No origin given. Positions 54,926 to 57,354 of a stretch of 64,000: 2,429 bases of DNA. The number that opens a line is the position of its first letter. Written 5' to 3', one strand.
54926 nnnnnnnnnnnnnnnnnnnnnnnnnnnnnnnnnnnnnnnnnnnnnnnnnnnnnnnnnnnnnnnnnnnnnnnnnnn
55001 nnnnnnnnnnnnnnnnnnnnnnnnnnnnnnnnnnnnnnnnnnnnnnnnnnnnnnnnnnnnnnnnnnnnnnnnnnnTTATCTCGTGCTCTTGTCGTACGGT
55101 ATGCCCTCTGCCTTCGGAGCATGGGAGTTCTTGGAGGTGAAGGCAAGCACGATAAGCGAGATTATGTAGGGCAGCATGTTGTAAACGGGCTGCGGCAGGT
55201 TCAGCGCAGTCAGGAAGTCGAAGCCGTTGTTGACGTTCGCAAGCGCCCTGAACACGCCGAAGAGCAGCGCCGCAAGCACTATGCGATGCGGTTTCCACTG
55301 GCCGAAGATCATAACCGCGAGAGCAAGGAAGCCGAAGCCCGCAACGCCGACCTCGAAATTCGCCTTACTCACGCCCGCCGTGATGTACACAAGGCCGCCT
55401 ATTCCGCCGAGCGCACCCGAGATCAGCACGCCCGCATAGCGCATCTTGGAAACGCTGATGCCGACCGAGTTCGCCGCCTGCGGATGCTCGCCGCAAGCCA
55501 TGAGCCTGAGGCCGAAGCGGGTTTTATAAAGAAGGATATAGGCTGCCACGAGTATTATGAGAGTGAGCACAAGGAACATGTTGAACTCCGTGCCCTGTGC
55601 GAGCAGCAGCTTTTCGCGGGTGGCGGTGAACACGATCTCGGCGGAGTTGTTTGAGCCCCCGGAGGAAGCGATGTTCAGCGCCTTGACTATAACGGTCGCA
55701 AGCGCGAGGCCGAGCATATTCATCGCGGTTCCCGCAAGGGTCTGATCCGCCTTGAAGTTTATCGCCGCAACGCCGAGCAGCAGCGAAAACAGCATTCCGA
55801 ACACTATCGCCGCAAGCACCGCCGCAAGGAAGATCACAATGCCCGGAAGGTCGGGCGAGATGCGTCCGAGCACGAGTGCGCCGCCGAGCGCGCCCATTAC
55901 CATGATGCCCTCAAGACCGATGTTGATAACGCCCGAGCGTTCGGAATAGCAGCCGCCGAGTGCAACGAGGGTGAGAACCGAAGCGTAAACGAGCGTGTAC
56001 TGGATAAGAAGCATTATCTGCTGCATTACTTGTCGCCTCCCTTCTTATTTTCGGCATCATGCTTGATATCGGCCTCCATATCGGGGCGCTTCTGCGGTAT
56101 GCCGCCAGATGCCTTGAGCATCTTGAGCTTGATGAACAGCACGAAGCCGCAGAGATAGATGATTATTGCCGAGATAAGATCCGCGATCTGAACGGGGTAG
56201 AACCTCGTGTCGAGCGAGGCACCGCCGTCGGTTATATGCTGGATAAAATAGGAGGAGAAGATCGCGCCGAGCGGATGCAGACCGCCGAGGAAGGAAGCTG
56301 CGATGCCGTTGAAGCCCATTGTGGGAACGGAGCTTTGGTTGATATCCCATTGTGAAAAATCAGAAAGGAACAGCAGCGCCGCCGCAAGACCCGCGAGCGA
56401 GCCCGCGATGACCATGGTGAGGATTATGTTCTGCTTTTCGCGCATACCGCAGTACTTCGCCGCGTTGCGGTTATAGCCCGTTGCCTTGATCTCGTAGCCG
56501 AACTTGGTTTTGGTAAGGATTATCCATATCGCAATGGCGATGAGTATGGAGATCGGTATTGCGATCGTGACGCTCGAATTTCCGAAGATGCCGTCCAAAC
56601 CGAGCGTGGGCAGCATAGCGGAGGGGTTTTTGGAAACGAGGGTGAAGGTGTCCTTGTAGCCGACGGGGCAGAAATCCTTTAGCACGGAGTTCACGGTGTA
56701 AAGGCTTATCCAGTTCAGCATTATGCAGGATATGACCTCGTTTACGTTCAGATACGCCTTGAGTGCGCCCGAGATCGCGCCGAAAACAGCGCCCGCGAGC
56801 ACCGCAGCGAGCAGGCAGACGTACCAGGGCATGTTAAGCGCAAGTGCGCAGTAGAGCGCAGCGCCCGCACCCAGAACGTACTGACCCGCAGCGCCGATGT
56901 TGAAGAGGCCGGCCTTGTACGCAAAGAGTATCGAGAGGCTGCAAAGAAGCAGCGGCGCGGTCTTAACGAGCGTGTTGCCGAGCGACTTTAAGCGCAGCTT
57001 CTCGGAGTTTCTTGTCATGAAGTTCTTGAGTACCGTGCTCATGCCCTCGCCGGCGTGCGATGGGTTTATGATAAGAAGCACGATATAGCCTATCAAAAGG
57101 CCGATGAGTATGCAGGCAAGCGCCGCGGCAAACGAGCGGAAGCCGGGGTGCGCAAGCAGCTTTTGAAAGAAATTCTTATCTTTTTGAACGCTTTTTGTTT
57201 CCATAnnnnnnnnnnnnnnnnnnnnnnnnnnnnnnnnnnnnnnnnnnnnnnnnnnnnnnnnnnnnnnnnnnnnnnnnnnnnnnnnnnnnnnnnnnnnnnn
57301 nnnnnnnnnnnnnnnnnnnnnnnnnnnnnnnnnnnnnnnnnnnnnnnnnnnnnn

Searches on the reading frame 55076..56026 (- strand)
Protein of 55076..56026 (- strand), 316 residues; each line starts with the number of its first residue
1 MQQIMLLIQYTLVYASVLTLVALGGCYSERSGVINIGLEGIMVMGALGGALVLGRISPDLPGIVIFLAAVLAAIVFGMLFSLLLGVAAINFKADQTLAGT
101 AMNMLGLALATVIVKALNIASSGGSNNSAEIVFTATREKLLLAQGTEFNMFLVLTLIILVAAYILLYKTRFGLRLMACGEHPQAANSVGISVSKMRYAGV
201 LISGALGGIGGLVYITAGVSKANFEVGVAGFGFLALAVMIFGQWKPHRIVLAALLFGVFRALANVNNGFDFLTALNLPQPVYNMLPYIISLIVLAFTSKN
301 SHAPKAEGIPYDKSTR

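Call 18: search_protein_families(library=pfam, proteins=[window:55076-56026:-], max_evalue=0.001)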
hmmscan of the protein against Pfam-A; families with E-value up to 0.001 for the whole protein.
window:55076-56026:- (316 aa): 1 family
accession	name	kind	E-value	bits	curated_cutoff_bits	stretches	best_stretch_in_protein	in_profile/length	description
PF02653.21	BPD_transp_2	-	3.8e-36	125.1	26.8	1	8-294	2-269/269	Branched-chain amino acid transport system / permease component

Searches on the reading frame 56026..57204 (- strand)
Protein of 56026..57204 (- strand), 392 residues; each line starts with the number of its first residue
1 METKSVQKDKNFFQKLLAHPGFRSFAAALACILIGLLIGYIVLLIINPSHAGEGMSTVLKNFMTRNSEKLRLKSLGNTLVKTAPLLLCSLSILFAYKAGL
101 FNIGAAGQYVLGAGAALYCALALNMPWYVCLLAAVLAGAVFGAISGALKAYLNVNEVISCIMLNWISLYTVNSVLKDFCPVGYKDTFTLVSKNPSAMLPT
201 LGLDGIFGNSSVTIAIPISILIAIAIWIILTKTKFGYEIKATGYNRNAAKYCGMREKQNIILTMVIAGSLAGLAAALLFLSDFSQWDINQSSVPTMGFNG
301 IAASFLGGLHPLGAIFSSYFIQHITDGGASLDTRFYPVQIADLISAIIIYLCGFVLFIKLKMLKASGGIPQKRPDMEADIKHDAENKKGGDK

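Call 18: search_protein_families(library=pfam, proteins=[window:56026-57204:-], max_evalue=0.001)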
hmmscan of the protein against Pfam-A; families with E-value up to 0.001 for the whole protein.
window:56026-57204:- (392 aa): 1 family
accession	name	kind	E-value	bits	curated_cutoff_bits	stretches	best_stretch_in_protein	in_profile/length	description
PF02653.21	BPD_transp_2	-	3.2e-45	154.8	26.8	1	75-351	2-267/269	Branched-chain amino acid transport system / permease component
